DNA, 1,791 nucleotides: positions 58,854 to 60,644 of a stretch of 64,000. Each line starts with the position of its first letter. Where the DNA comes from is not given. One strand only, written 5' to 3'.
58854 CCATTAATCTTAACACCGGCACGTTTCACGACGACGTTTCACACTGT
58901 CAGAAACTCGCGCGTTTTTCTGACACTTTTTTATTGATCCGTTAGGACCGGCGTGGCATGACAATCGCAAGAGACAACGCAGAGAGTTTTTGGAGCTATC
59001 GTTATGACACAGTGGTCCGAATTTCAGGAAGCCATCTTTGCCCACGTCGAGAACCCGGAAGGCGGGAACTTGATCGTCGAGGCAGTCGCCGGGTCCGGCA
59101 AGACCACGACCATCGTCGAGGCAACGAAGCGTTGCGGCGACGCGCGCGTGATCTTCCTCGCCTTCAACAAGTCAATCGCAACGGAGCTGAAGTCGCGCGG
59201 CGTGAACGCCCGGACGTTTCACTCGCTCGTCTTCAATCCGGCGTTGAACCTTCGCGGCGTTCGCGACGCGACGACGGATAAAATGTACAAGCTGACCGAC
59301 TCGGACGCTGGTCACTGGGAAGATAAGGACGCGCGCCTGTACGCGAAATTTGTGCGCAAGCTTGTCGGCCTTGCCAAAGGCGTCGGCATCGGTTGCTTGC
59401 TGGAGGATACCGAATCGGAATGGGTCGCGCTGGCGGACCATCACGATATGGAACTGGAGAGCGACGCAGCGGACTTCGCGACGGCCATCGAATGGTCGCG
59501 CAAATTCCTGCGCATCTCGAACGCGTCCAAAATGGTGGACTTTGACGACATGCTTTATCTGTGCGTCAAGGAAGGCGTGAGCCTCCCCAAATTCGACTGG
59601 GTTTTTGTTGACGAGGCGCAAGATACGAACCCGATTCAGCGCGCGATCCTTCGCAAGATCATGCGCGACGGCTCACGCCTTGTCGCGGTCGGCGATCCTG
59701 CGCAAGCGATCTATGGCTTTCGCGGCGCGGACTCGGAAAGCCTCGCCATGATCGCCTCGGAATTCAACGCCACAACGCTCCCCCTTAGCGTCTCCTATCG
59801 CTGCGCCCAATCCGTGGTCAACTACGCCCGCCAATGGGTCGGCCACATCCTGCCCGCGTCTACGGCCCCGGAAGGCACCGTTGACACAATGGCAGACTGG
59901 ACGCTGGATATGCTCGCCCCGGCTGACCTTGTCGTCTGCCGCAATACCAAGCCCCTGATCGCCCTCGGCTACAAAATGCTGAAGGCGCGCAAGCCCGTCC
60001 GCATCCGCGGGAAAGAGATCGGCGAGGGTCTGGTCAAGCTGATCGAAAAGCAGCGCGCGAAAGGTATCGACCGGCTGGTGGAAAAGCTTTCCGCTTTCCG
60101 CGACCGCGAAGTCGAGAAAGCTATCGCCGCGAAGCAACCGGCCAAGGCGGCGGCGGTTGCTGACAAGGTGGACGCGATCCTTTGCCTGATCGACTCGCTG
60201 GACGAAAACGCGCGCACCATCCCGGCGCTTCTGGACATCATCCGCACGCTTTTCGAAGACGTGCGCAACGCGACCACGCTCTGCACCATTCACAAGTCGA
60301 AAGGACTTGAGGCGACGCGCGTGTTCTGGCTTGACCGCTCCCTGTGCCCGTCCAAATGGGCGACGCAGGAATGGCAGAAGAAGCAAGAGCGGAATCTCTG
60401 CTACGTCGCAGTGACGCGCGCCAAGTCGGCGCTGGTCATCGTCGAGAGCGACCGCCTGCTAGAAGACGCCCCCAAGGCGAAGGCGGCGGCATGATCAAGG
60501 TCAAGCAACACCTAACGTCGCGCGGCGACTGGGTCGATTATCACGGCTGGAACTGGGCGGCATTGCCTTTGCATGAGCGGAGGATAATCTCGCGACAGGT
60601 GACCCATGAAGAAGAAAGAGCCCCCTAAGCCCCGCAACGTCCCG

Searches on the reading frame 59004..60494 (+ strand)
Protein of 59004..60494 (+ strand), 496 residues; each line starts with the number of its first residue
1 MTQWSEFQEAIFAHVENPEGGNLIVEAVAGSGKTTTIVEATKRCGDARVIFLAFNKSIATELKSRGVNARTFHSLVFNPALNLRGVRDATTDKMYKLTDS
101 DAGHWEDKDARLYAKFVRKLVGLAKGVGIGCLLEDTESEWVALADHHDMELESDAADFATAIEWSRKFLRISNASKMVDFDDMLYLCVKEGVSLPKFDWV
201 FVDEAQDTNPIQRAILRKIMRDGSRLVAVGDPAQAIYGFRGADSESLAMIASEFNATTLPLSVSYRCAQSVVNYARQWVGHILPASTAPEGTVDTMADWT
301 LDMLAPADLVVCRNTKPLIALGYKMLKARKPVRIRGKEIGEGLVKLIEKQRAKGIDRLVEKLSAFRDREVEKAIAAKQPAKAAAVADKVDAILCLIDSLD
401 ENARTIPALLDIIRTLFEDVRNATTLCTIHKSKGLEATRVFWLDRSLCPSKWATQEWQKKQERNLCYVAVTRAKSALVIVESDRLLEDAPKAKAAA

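Call 12: search_protein_families(library=pfam, proteins=[window:59004-60494:+], max_evalue=0.01)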
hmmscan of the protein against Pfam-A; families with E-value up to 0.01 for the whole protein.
window:59004-60494:+ (496 aa): 10 families
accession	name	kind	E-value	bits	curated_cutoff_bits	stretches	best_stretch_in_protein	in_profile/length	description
PF00580.27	UvrD-helicase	-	6.1e-25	88.9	23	1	15-254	9-270/271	UvrD/REP helicase N-terminal domain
PF13245.12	AAA_19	-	1.4e-16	61.3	25.1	1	21-240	12-134/134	AAA domain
PF13361.12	UvrD_C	-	4.2e-12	46.6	25.6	1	418-480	281-346/350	UvrD-like helicase C-terminal domain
PF13604.12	AAA_30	-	1.1e-10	42.1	27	1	5-78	3-79/191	AAA domain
PF13538.12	UvrD_C_2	-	6e-09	36.1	27.4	1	427-480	5-52/52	UvrD-like helicase C-terminal domain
PF01443.25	Viral_helicase1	-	6.7e-09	36.3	21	0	24-75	2-53/228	Viral superfamily 1 RNA helicase core domain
PF09848.15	SLFN-g3_helicase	-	1.2e-05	25.2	24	1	192-279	75-175/354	Schlafen group 3, DNA/RNA helicase domain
PF04851.21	ResIII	-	0.00088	19.7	22.5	1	12-63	16-70/164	Type III restriction enzyme, res subunit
PF13086.12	AAA_11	-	0.0065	16.7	27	0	195-234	212-249/257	AAA domain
PF00270.35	DEAD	-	0.0099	16.1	26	0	6-53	2-52/167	DEAD/DEAH box helicase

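Call 13: search_protein_families(library=phrogs, proteins=[window:59004-60494:+], max_evalue=0.01)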
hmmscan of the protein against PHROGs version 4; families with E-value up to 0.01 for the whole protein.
window:59004-60494:+ (496 aa): 6 families
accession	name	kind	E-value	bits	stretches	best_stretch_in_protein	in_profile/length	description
phrog_1967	-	DNA, RNA and nucleotide metabolism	5.2e-115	386.8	1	3-487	152-674/776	DNA helicase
phrog_325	-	DNA, RNA and nucleotide metabolism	1.3e-12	47.9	2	427-482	821-869/986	Dda-like helicase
phrog_170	-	other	0.00011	22.8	0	5-41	77-112/323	PhoH-like phosphate starvation-inducible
phrog_4412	-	DNA, RNA and nucleotide metabolism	0.00041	19.8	0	427-481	668-713/743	exonuclease V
phrog_25205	-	unknown function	0.0014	18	1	197-258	184-244/607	-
phrog_25411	-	unknown function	0.0067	16.1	0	196-234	353-388/627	-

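Call 14: search_dna_similar(query=window:59004-60494:+, collection=phages, mode=protein, max_rows=30)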
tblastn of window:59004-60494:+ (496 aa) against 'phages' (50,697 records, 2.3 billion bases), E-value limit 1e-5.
Records with a match: 209; places in all: 211; records where one place covers at least 80% of the query: 92.
Best place of each record, by identity: 60-80% 2; <60% 207.
By first word of the organism name: Pseudomonas 33; Bacteriophage 31; Flavobacterium 29; Bacillus 28; Acinetobacter 11; Vibrio 8; Listeria 8; Bacteroides 6; Brevundimonas 5; Salinibacter 5; and 27 more.
By host as written in the record: - 46; Flavobacterium psychrophilum 950106-1/1 12; Pseudomonas putida KT2440 and Paw85 9; Listeria monocytogenes 8; Pseudomonas aeruginosa 5; Alteromonas macleodii str. 'Balearic Sea AD45' 5; Bacillus subtilis subsp. subtilis str. 168 5; Bacillus subtilis BEST7003 4; and 77 more.
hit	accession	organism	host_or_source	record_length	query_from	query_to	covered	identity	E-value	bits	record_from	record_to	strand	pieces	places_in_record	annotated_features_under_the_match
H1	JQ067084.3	Pseudomonas phage PaMx25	Pseudomonas aeruginosa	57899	4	489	98%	59.1%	1e-176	556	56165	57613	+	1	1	uvrD: putative UvrD helicase | hypothetical protein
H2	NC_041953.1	Pseudomonas phage PaMx25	Pseudomonas aeruginosa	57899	4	489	98%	59.1%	1e-176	556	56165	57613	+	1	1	uvrD: DNA helicase | hypothetical protein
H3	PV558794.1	Variovorax phage VPv62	Variovorax paradoxus DSM 645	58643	4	482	97%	60.0%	5e-177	557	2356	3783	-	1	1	record has no annotation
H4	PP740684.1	Pseudomonas phage vB_Pae_SG_WM_Sew_P3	Pseudomonas aeruginosa PA14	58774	4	482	97%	60.0%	1e-176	556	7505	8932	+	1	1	DNA helicase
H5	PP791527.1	Pseudomonas phage BL5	Pseudomonas aeruginosa PA14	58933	4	482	97%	59.8%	3e-176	555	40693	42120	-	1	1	DNA helicase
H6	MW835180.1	Pseudomonas phage vB_PaeS_PAJD-1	Pseudomonas aeruginosa PAO1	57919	4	482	97%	59.8%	4e-176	554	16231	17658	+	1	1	putative helicase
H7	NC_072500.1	Pseudomonas phage vB_PaeS_PAJD-1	Pseudomonas aeruginosa PAO1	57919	4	482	97%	59.8%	4e-176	554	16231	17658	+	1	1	putative helicase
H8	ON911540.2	Xanthomonas phage vB_Xar_IVIA-DoCa3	Xanthomonas arboricola pv. juglandis ...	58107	3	482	97%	59.3%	8e-173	545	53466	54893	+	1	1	putative helicase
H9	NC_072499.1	Xanthomonas phage vB_Xar_IVIA-DoCa3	Xanthomonas arboricola pv. juglandis ...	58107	3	482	97%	59.3%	8e-173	545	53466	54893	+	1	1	putative helicase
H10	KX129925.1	Pseudomonas phage NP1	-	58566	4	482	97%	59.4%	2e-174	550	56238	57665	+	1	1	ATP-dependent DNA helicase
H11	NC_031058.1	Pseudomonas phage NP1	-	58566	4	482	97%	59.4%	2e-174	550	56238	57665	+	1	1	DNA helicase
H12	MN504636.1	Pseudomonas phage Quinobequin-P09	Pseudomonas aeruginosa UCBPP-PA14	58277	4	482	97%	59.4%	3e-174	549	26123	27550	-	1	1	ATP-dependent DNA helicase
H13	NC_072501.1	Pseudomonas phage Quinobequin-P09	Pseudomonas aeruginosa UCBPP-PA14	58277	4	482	97%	59.4%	3e-174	549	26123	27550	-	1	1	ATP-dependent DNA helicase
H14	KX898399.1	Pseudomonas phage JG012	Pseudomonas aeruginosa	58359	4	482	97%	59.4%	3e-174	549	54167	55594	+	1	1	pcrA: putative UvrD superfamily I helicase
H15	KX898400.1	Pseudomonas phage JG054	Pseudomonas aeruginosa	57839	3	481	97%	59.4%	8e-174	548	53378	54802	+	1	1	pcrA: putative UvrD superfamily I DNA helicase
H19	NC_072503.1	Sphingomonas phage vB_StuS_MMDA13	Sphingomonas turrisvirgatae MCT13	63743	4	481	96%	56.0%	2e-157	500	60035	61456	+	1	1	putative UvrD superfamily I DNA helicase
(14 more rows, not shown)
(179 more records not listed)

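Call 16: get_annotated_region(hit=H2, flank=5000)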
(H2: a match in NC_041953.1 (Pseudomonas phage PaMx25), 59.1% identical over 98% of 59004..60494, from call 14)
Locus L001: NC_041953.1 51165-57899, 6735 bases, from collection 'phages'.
description: Pseudomonas phage PaMx25, complete genome.
organism: Pseudomonas phage PaMx25 (NCBI taxid 1175654)
taxonomy: Viruses; Duplodnaviria; Heunggongvirae; Uroviricota; Caudoviricetes; Queuovirinae; Nipunavirus; Nipunavirus PaMx25
host: Pseudomonas aeruginosa; source: sewage; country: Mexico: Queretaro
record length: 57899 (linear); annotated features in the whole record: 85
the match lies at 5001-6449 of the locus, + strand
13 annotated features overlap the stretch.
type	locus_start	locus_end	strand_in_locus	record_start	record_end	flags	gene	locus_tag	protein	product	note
CDS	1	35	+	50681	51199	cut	-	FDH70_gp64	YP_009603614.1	hypothetical protein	-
CDS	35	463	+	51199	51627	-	-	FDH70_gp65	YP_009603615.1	hypothetical protein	-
CDS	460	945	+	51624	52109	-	denV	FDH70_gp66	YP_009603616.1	endonuclease V N-glycosylase UV repair enzyme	-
CDS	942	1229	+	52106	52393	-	-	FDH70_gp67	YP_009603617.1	putative Znf domain-containing protein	-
CDS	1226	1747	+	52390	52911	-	-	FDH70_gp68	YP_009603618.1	hydrolase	-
CDS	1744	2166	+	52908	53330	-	-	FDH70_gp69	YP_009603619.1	hypothetical protein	-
CDS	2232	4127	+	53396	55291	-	nrdJ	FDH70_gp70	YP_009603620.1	ribonucleotide reductase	-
regulatory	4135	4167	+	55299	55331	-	-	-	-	terminator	-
CDS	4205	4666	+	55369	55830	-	-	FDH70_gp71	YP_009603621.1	RusA-like Holliday junction resolvase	-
CDS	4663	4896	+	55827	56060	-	-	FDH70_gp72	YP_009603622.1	hypothetical protein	-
regulatory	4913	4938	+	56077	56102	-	-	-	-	terminator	-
CDS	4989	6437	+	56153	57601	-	uvrD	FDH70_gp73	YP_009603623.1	DNA helicase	-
CDS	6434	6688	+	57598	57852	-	-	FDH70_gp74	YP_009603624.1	hypothetical protein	-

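Call 17: get_annotated_region(hit=H19, flank=5000)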
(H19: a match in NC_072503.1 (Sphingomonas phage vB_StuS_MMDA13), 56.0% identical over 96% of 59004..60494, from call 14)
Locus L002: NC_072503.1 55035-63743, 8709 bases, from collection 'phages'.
description: Sphingomonas phage vB_StuS_MMDA13, complete genome.
organism: Sphingomonas phage vB_StuS_MMDA13 (NCBI taxid 2686378)
taxonomy: Viruses; Duplodnaviria; Heunggongvirae; Uroviricota; Caudoviricetes
host: Sphingomonas turrisvirgatae MCT13; source: fresh surface waters; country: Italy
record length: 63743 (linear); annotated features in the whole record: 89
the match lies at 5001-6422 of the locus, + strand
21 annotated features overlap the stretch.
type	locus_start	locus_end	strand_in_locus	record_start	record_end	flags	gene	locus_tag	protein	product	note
CDS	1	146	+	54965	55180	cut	-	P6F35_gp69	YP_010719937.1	hypothetical protein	-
CDS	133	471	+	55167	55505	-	-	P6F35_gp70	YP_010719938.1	hypothetical protein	-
CDS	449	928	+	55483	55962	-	-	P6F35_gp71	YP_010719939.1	hypothetical protein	-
CDS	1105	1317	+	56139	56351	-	-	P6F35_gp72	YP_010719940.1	putative antiterminator protein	presence of conserved domain: cl36499 [14-42]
CDS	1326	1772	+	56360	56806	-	-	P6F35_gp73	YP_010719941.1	putative nucleotide pyrophosphohydrolase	presence of conserved domain: cl16941 [18-100]; putative MazG nucleotide pyrophosphohydrolase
CDS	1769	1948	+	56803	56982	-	-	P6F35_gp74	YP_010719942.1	hypothetical protein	-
CDS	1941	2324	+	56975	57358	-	-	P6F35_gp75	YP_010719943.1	hypothetical protein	-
CDS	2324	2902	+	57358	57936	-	-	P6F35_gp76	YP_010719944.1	hypothetical protein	-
CDS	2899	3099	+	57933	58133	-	-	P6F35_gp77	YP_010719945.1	hypothetical protein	-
CDS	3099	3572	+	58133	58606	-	-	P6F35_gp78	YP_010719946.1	putative endonuclease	-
CDS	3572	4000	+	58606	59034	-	-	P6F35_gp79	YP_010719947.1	putative dioxygenase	-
CDS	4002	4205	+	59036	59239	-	-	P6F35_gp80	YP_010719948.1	hypothetical protein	-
CDS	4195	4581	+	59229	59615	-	-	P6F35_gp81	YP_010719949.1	hypothetical protein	presence of conserved domain: cl13218 [50-86]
CDS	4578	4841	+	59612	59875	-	-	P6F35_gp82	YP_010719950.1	hypothetical protein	-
CDS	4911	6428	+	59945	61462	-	-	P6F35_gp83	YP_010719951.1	putative UvrD superfamily I DNA helicase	presence of conserved domain: COG0210 [42-502]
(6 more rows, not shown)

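Call 18: get_annotated_region(hit=H9, flank=5000)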
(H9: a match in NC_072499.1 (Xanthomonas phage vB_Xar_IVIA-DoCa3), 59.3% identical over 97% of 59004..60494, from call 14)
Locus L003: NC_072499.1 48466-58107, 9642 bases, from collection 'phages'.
description: Xanthomonas phage vB_Xar_IVIA-DoCa3, complete genome.
organism: Xanthomonas phage vB_Xar_IVIA-DoCa3 (NCBI taxid 2968248)
taxonomy: Viruses; Duplodnaviria; Heunggongvirae; Uroviricota; Caudoviricetes; Queuovirinae; Nipunavirus
host: Xanthomonas arboricola pv. juglandis IVIA 1317-1a; source: water; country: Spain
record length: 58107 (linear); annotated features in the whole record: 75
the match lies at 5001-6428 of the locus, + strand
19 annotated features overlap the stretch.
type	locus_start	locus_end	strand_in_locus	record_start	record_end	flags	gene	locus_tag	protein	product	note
CDS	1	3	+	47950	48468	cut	-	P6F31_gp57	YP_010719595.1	hypothetical protein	(homology - blastp) YP_009603614.1 hypothetical protein FDH70_gp64 [Pseudomonas phage PaMx25]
CDS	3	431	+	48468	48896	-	-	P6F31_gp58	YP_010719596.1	hypothetical protein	(homology - blastp) YP_009285874.1 hypothetical protein BI064_gp63 [Pseudomonas phage NP1]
CDS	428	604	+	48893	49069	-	-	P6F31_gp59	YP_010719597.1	F-box domain containing protein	(homology - blastp) YP_008318855.1 F-box domain containing protein [Pandoravirus dulcis]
CDS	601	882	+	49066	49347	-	-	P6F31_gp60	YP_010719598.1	hypothetical protein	(homology - blastp) No hit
CDS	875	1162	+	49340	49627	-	-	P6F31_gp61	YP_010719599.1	putative znf domain containing protein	(homology - blastp) YP_009285876.1 putative znf domain containing protein [Pseudomonas phage NP1]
CDS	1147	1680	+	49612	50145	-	-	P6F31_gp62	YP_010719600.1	putative nucleotide triphosphate hydrolase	(homology - blastp) YP_009285877.1 putative nucleotide triphosphate hydrolase [Pseudomonas phage NP1]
CDS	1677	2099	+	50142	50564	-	-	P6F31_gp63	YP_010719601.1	hypothetical protein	(homology - blastp) YP_009285878.1 hypothetical protein BI064_gp67 [Pseudomonas phage NP1]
CDS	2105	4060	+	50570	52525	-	-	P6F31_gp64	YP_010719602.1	ribonucleotide reductase of class II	(homology - blastp) YP_009285879.1 ribonucleotide reductase of class II [Pseudomonas phage NP1]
CDS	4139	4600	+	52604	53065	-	-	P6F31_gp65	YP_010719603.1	hypothetical protein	(homology - blastp) YP_009285880.1 hypothetical protein BI064_gp69 [Pseudomonas phage NP1]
CDS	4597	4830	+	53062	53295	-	-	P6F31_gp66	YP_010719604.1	hypothetical protein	(homology - blastp) YP_009285881.1 hypothetical protein BI064_gp70 [Pseudomonas phage NP1]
CDS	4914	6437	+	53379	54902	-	-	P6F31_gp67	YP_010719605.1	putative helicase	(homology - blastp) YP_009603623.1 putative UvrD helicase [Pseudomonas phage PaMx25]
CDS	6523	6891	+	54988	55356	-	-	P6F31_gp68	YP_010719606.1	hypothetical protein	(homology - blastp) YP_009285883.1 hypothetical protein BI064_gp72 [Pseudomonas phage NP1]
CDS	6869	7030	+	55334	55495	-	-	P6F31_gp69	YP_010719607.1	hypothetical protein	(homology - blastp) YP_009285884.1 hypothetical protein BI064_gp73 [Pseudomonas phage NP1]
CDS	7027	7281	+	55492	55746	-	-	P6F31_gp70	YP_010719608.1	hypothetical protein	(homology - blastp) YP_009285885.1 hypothetical protein BI064_gp74 [Pseudomonas phage NP1]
CDS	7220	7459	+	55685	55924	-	-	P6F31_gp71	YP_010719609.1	hypothetical protein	(homology - blastp) YP_009603551.1 hypothetical protein FDH70_gp01 [Pseudomonas phage PaMx25]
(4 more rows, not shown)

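Call 19: find_related_loci(query=window:59004-60494:+, collection=viral_contigs, flank=4000)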
Query window:59004-60494:+ (496 aa) in viral_contigs; peptide patterns used: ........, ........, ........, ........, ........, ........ (x = any residue, [..] = any of these).
15 stretches matched a pattern; 6 encode a relative of the query (tblastn E <= 1e-3); 5 distinct loci.
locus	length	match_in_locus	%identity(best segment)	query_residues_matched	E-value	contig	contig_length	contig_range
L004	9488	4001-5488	99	1-496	0e+0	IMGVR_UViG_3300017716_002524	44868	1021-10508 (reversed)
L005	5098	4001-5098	96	1-366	0e+0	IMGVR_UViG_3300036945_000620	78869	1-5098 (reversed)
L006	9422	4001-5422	57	4-481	1e-174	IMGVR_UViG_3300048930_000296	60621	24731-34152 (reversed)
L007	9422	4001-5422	57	4-481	1e-174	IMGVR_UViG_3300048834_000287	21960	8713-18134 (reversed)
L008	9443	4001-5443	37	3-481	6e-78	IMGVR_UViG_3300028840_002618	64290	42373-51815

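Call 37: find_homologous_proteins(query=window:59004-60494:+, max_evalue=1e-100)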
Query window:59004-60494:+ (496 aa): 1508 proteins with E <= 1e-100 among 8000 candidates; the best 120 are listed.
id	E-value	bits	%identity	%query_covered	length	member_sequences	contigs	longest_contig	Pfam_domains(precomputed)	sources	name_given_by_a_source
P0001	0.0e+0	1106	100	100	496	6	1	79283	PF13538.13,PF01443.25,PF13604.13,PF13361.13,PF13245.13,PF09848.16,PF00580.28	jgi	-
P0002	1.5e-274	929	84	100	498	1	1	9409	PF13538.13,PF01443.25,PF13604.13,PF13361.13,PF13245.13,PF00580.28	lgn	-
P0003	4.3e-274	928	83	98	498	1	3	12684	PF13538.13,PF01443.25,PF13604.13,PF13361.13,PF13245.13,PF00580.28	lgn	-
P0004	7.0e-271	917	83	99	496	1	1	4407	PF13538.13,PF01443.25,PF13604.13,PF13361.13,PF13245.13,PF09848.16,PF00580.28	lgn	-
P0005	2.1e-217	741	69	97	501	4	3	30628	PF13538.13,PF01443.25,PF13604.13,PF13361.13,PF13245.13,PF09848.16,PF00580.28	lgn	-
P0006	6.6e-209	713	66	99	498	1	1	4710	PF13538.13,PF01443.25,PF13604.13,PF13361.13,PF13245.13,PF09848.16,PF00580.28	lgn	-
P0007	5.5e-206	703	66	98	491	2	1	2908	PF13538.13,PF01443.25,PF13604.13,PF13361.13,PF13245.13,PF00580.28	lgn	-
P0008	6.7e-195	666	63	98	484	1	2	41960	PF13538.13,PF01443.25,PF13604.13,PF13361.13,PF13245.13,PF00580.28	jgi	jgi:DNA helicase II / ATP-dependent DNA helicase PcrA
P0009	7.4e-192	656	68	88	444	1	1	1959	PF13538.13,PF13361.13,PF13245.13,PF00580.28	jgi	jgi:superfamily I DNA/RNA helicase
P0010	5.1e-190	650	64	97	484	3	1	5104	PF13538.13,PF01443.25,PF13604.13,PF13361.13,PF13245.13,PF00580.28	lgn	-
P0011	5.3e-188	644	63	96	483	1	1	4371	PF13538.13,PF01443.25,PF13604.13,PF13361.13,PF13245.13,PF00580.28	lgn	-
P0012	2.5e-187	642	64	96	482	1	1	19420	PF13538.13,PF01443.25,PF13604.13,PF13361.13,PF13245.13,PF00580.28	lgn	-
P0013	3.8e-187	641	62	97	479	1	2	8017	PF13538.13,PF01443.25,PF13604.13,PF13361.13,PF13245.13,PF00580.28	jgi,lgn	jgi:superfamily I DNA/RNA helicase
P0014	6.8e-186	637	62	97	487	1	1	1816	PF13538.13,PF01443.25,PF13604.13,PF13361.13,PF13245.13,PF09848.16,PF04851.22,PF00580.28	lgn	-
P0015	4.6e-185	634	62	97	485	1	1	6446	PF13538.13,PF01443.25,PF13604.13,PF13361.13,PF13245.13,PF00580.28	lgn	-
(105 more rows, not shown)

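Call 38: find_encoding_contigs(protein=P0002, flank=3000, max_places=3)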
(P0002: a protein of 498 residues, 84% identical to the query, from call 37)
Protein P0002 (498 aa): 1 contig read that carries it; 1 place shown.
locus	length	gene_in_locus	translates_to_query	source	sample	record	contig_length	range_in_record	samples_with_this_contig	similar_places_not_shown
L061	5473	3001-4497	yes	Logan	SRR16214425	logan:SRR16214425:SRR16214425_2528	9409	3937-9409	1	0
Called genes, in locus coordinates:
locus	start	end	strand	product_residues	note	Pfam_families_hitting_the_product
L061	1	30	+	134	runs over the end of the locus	-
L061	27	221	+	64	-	-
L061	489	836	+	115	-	-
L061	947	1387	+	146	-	-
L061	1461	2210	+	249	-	PF23790:Kyano_Gp96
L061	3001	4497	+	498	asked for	PF00580:UvrD-helicase, PF13245:AAA_19, PF13604:AAA_30 (weak), PF01443:Viral_helicase1 (faint), PF13361:UvrD_C, PF13538:UvrD_C_2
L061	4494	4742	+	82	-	-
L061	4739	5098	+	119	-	-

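Call 39: find_encoding_contigs(protein=P0003, flank=3000, max_places=3)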
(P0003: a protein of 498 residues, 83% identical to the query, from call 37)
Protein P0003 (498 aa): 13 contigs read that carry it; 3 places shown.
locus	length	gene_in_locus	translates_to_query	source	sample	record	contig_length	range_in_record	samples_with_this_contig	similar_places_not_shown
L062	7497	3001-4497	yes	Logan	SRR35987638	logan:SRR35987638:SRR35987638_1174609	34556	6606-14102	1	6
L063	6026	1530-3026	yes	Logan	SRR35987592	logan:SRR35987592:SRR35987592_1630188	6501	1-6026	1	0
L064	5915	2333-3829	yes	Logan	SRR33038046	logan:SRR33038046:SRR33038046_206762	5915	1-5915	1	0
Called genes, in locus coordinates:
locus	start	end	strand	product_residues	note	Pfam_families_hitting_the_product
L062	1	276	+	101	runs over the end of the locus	-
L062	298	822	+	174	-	-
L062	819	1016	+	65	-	-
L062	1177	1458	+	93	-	-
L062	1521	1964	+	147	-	-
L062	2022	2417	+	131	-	-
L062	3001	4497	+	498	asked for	PF00580:UvrD-helicase, PF13245:AAA_19, PF13604:AAA_30 (weak), PF01443:Viral_helicase1 (faint), PF13361:UvrD_C, PF13538:UvrD_C_2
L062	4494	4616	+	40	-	-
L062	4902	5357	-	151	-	-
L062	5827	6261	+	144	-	-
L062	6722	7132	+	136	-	-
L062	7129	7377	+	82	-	-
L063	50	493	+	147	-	-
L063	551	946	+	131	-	-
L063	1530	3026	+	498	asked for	PF00580:UvrD-helicase, PF13245:AAA_19, PF13604:AAA_30 (weak), PF01443:Viral_helicase1 (faint), PF13361:UvrD_C, PF13538:UvrD_C_2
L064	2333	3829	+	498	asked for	PF00580:UvrD-helicase, PF13245:AAA_19, PF13604:AAA_30 (weak), PF01443:Viral_helicase1 (faint), PF13361:UvrD_C, PF13538:UvrD_C_2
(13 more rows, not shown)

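Call 40: find_encoding_contigs(protein=P0004, flank=3000, max_places=3)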
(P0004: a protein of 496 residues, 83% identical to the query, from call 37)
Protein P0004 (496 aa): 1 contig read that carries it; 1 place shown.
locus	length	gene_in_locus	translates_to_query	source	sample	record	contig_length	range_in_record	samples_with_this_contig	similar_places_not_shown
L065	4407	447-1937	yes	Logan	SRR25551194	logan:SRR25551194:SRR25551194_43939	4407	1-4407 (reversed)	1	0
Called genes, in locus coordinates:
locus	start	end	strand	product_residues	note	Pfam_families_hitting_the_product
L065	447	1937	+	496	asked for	PF00580:UvrD-helicase, PF13245:AAA_19, PF13604:AAA_30 (weak), PF01443:Viral_helicase1 (faint), PF09848:SLFN-g3_helicase (faint), PF13361:UvrD_C, PF13538:UvrD_C_2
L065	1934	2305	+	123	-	-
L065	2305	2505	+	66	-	-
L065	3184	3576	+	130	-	-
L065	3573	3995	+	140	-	-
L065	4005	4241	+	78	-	-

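Call 41: find_encoding_contigs(protein=P0005, flank=3000, max_places=3)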
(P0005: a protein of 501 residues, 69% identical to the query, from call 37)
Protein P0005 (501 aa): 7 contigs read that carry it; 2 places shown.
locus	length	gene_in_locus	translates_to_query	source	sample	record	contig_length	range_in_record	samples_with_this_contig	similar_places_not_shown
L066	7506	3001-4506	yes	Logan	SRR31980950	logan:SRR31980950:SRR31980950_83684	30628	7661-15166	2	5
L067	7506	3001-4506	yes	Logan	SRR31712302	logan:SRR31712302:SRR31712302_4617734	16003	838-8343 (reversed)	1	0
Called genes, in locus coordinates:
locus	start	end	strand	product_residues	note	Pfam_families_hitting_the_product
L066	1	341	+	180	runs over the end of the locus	-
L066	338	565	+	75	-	-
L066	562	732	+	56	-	-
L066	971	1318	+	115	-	-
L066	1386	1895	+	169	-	-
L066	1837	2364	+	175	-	-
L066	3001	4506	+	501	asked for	PF13245:AAA_19, PF13604:AAA_30 (faint), PF01443:Viral_helicase1 (faint), PF09848:SLFN-g3_helicase (faint), PF13361:UvrD_C, PF00580:UvrD-helicase, PF13538:UvrD_C_2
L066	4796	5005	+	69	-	-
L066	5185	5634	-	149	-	-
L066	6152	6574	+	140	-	-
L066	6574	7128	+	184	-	PF01145:Band_7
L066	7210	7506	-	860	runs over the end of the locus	PF09250:Prim-Pol, PF08707:PriCT_2 (weak), PF05272:VapE-like_dom (weak), PF19263:DUF5906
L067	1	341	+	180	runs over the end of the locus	-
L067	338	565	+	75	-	-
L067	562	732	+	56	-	-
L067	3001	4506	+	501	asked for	PF13245:AAA_19, PF13604:AAA_30 (faint), PF01443:Viral_helicase1 (faint), PF09848:SLFN-g3_helicase (faint), PF13361:UvrD_C, PF00580:UvrD-helicase, PF13538:UvrD_C_2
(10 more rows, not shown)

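Call 42: find_encoding_contigs(protein=P0006, flank=3000, max_places=2)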
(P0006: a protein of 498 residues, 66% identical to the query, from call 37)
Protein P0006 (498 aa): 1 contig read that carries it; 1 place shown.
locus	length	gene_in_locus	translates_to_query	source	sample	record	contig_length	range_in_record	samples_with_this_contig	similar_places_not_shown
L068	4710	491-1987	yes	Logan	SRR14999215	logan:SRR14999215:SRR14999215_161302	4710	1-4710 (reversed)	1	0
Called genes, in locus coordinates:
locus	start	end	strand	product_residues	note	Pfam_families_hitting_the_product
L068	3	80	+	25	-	?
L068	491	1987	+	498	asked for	PF00580:UvrD-helicase, PF13245:AAA_19, PF13604:AAA_30 (faint), PF01443:Viral_helicase1 (faint), PF09848:SLFN-g3_helicase (faint), PF13361:UvrD_C, PF13538:UvrD_C_2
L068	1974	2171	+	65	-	-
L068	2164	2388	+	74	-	-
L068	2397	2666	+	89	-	-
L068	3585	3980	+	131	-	-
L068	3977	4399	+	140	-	-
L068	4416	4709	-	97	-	?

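Call 43: find_encoding_contigs(protein=P0007, flank=3000, max_places=2)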
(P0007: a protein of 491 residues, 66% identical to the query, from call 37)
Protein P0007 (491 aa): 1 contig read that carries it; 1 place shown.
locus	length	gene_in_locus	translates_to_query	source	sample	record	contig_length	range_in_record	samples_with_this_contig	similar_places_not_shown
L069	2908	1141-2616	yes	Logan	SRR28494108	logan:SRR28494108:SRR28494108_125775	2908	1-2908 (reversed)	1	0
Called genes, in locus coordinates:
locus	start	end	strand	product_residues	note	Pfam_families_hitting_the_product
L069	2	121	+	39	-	?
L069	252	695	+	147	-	-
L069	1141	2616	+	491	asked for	PF00580:UvrD-helicase, PF13245:AAA_19, PF13604:AAA_30 (weak), PF01443:Viral_helicase1 (faint), PF13361:UvrD_C, PF13538:UvrD_C_2 (weak)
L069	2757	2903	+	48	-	-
